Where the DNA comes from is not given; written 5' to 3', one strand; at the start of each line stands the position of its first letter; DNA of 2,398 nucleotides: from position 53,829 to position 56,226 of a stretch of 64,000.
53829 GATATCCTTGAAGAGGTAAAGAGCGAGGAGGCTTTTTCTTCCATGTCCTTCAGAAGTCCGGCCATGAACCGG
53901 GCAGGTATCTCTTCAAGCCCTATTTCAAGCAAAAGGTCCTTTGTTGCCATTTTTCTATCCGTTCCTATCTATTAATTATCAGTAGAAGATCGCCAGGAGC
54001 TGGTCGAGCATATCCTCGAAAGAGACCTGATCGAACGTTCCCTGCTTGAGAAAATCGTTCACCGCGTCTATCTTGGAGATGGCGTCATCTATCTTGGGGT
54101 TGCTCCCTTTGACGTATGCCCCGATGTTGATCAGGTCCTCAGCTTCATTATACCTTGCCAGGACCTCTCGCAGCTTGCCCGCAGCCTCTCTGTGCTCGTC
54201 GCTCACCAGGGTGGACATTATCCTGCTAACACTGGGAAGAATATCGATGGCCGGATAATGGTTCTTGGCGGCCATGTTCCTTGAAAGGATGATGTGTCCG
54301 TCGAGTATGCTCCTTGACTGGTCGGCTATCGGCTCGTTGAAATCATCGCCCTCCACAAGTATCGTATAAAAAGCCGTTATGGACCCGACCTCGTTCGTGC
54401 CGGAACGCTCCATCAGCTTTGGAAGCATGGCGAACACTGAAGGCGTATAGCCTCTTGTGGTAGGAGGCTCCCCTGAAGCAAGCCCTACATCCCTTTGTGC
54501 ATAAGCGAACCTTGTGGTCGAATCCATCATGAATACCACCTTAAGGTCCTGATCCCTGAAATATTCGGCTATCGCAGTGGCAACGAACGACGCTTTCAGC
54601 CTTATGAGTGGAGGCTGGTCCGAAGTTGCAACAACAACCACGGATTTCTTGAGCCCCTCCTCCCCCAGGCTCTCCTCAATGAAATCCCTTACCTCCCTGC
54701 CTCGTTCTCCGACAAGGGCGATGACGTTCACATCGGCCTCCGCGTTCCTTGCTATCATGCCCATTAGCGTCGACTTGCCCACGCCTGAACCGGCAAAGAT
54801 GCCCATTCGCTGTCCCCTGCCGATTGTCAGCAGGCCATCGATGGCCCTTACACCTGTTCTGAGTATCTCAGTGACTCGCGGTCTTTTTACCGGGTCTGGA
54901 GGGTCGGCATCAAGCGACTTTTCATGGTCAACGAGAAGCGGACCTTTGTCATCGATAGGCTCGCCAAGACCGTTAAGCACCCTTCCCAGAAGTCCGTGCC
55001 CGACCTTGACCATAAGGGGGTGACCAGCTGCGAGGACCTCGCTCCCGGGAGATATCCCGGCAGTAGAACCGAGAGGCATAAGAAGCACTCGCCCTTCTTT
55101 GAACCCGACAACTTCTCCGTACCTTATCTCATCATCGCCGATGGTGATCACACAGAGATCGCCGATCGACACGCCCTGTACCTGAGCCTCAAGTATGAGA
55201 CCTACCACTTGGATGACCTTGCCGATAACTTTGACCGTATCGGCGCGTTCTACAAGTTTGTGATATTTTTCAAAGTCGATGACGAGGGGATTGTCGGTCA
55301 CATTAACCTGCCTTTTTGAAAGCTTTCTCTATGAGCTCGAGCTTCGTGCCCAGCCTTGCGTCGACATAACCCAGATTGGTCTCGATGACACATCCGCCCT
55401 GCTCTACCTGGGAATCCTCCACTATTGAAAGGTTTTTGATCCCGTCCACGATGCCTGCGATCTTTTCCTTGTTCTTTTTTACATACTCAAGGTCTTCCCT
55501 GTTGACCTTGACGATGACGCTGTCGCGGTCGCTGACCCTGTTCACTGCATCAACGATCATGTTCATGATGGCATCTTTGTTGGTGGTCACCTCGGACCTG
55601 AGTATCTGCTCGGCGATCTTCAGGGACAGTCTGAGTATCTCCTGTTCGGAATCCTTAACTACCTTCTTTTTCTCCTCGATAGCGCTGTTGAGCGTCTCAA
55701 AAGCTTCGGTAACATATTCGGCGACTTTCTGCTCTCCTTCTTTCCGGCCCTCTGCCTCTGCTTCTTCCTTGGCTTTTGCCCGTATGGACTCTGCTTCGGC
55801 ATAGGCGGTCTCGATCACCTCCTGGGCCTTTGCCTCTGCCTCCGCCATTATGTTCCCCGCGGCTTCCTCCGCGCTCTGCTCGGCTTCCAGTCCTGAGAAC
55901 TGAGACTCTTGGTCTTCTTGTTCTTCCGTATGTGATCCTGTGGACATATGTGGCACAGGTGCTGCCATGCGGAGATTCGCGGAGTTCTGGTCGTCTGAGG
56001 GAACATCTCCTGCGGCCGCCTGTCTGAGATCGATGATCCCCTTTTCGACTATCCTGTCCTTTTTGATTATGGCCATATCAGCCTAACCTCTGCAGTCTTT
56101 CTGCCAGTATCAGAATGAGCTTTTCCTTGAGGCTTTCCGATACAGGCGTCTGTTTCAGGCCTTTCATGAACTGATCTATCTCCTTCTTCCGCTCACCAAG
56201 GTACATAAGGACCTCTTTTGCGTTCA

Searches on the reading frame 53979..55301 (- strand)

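Call 73: search_protein_families(library=pfam, proteins=[window:53979-55301:-], max_evalue=0.00001)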
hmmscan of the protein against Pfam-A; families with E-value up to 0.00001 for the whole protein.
window:53979-55301:- (440 aa): 3 families
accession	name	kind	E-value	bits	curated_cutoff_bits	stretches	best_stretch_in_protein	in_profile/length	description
PF00006.31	ATP-synt_ab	-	2.5e-89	299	29.5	1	150-359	1-213/213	ATP synthase alpha/beta family, nucleotide-binding domain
PF18269.6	T3SS_ATPase_C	-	2.6e-28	98.1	22.7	1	366-436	1-71/72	T3SS EscN ATPase C-terminal domain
PF02874.29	ATP-synt_ab_N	-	3.3e-12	47.2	20.9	1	29-91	1-67/69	ATP synthase alpha/beta family, beta-barrel domain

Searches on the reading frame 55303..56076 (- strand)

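Call 73: search_protein_families(library=pfam, proteins=[window:55303-56076:-], max_evalue=0.00001)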
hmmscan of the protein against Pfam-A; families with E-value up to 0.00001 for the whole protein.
window:55303-56076:- (257 aa): 2 families
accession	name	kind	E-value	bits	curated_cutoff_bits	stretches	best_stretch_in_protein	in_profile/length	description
PF02108.21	FliH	-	4.8e-22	78.7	24.1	1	125-247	10-126/128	Flagellar assembly protein FliH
PF01991.23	vATP-synt_E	-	6.1e-08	32.8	24.2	1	76-238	2-173/199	ATP synthase (E/31 kDa) subunit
